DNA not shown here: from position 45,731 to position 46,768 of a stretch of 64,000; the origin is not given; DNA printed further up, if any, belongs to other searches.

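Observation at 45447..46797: Y1/HuH transposase element whose inverted termini are arrays of a 13-bp tandem repeat, with an extra solo left end enclosing the type I TA module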

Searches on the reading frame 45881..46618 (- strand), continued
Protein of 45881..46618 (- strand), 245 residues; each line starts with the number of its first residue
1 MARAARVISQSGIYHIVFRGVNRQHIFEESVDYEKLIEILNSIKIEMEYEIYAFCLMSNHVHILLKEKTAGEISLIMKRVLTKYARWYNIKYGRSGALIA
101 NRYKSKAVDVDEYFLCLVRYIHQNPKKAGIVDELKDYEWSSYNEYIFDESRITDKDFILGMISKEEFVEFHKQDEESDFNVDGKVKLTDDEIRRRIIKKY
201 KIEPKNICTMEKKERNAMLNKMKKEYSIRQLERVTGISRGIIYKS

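Call 47: fold_search(model_id=the predicted structure, library=pdb)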
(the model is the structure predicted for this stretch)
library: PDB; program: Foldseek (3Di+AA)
matches with E <= 10: 1228; with E <= 0.001: 30
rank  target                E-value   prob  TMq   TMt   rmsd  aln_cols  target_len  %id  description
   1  4er8_A                4.3e-08  1.00  0.52  0.75   5.3       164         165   18  Structure of the REP associates tyrosine transposase bound to a REP hairpin (released 2012-08-15)
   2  2f4f_A                6.5e-06  1.00  0.34  0.58  13.6       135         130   25  Crystal structure of IS200 transposase (released 2005-12-13)
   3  2xqc_D                7.3e-06  1.00  0.37  0.64   9.3       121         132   21  DEINOCOCCUS RADIODURANS ISDRA2 TRANSPOSASE COMPLEXED WITH LEFT END RECOGNITION AND CLEAVAGE SITE AND ZN (released 2010-10-13)
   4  2xma_B                8.6e-06  1.00  0.37  0.63   7.2       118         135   21  DEINOCOCCUS RADIODURANS ISDRA2 TRANSPOSASE RIGHT END DNA COMPLEX (released 2010-10-13)
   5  2a6o_A                1.2e-05  1.00  0.37  0.57  15.1       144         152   20  Crystal Structure of the ISHp608 Transposase in Complex with Stem-loop DNA (released 2005-10-25)
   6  2vjv_A                1.5e-05  1.00  0.38  0.69   5.7       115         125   21  Crystal structure of the IS608 transposase in complex with left end 26-mer DNA hairpin and a 6-mer DNA representing th (released 2008-02-19)
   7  2a6m_B                1.6e-05  1.00  0.38  0.59  13.6       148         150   20  Crystal Structure of the ISHp608 Transposase (released 2005-10-25)
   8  2xma_E                1.7e-05  1.00  0.37  0.61   7.3       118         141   21  DEINOCOCCUS RADIODURANS ISDRA2 TRANSPOSASE RIGHT END DNA COMPLEX (released 2010-10-13)
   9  2xo6_A                2.0e-05  1.00  0.37  0.63   3.6       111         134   21  DEINOCOCCUS RADIODURANS ISDRA2 TRANSPOSASE Y132F MUTANT COMPLEXED WITH LEFT END RECOGNITION AND CLEAVAGE SITE (released 2010-10-13)
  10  2xm3_C                2.3e-05  1.00  0.37  0.66   5.5       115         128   22  Deinococcus radiodurans ISDra2 Transposase Left end DNA complex (released 2010-10-13)
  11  2xm3_D                2.3e-05  1.00  0.37  0.66   7.6       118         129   21  Deinococcus radiodurans ISDra2 Transposase Left end DNA complex (released 2010-10-13)
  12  2xo6_D                2.6e-05  1.00  0.37  0.65   3.6       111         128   21  DEINOCOCCUS RADIODURANS ISDRA2 TRANSPOSASE Y132F MUTANT COMPLEXED WITH LEFT END RECOGNITION AND CLEAVAGE SITE (released 2010-10-13)
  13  2xm3_A                2.8e-05  1.00  0.37  0.67   5.5       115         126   22  Deinococcus radiodurans ISDra2 Transposase Left end DNA complex (released 2010-10-13)
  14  2xma_A                2.9e-05  1.00  0.37  0.62   7.2       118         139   21  DEINOCOCCUS RADIODURANS ISDRA2 TRANSPOSASE RIGHT END DNA COMPLEX (released 2010-10-13)
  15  2xm3_B                3.1e-05  1.00  0.36  0.65   2.3       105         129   22  Deinococcus radiodurans ISDra2 Transposase Left end DNA complex (released 2010-10-13)
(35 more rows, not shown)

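Call 59: search_protein_families(library=pfam, alignment_id=A2, max_evalue=1)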
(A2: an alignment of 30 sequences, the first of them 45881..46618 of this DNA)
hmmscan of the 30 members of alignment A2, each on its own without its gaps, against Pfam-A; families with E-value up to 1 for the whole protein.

A. member 1, window:45881-46618:- (245 aa): 1 family
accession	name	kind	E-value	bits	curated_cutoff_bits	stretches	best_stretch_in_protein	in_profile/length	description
PF01797.21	Y1_Tnp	-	2.8e-16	60.2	23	1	13-124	6-121/121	Transposase IS200 like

B. families by the number of members that match (of 30 scanned): 36 families (the first 25 are shown)
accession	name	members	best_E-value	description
PF01797.21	Y1_Tnp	30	2e-17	Transposase IS200 like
PF19575.5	HTH_58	3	0.04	Helix-turn-helix domain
PF13518.12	HTH_28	3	0.071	Helix-turn-helix domain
PF01022.26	HTH_5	2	0.051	Bacterial regulatory protein, arsR family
PF08818.16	DUF1801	2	0.072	Domain of unknown function (DU1801)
PF02796.21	HTH_7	2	0.08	Helix-turn-helix domain of resolvase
PF21407.2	SduA_N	2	0.12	Shedu protein SduA, N-terminal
PF10000.15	ACT_3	2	0.21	ACT domain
PF24898.2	GGDEF_GdpP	2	0.42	Cyclic-di-AMP phosphodiesterase GdpP-like, GGDEF domain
PF02787.25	CPSase_L_D3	1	0.0057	Carbamoyl-phosphate synthetase large chain, oligomerisation domain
PF03767.20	Acid_phosphat_B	1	0.012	HAD superfamily, subfamily IIIB (Acid phosphatase)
PF20835.2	PA_Ig-like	1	0.015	Anthrax protective antigen, immunoglobulin-like domain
PF01896.25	DNA_primase_S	1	0.018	DNA primase small subunit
PF04545.22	Sigma70_r4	1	0.018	Sigma-70, region 4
PF20891.2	DUF6844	1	0.02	Domain of unknown function (DUF6844)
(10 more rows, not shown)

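Call 63: find_encoding_contigs(protein=P0001, flank=2000, max_places=6)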
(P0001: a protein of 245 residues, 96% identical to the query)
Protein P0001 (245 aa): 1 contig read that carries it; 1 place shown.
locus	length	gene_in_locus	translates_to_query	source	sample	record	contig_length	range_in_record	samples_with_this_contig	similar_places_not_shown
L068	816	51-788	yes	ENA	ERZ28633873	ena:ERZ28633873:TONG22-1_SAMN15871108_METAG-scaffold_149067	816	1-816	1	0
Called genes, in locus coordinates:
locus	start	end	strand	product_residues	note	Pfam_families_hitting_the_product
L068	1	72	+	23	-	?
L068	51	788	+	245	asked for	PF01797:Y1_Tnp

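Call 64: find_encoding_contigs(protein=P0004, flank=2000, max_places=6)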
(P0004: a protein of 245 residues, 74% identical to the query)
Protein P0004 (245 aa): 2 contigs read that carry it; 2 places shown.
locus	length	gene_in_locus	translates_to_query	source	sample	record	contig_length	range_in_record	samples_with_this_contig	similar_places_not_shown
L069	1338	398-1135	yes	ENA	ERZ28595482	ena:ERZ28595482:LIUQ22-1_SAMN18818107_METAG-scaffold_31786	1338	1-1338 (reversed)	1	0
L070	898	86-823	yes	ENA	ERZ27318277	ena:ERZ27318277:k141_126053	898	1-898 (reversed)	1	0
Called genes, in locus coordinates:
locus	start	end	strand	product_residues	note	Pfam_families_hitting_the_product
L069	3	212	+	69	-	?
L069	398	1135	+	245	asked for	PF01797:Y1_Tnp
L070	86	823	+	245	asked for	PF01797:Y1_Tnp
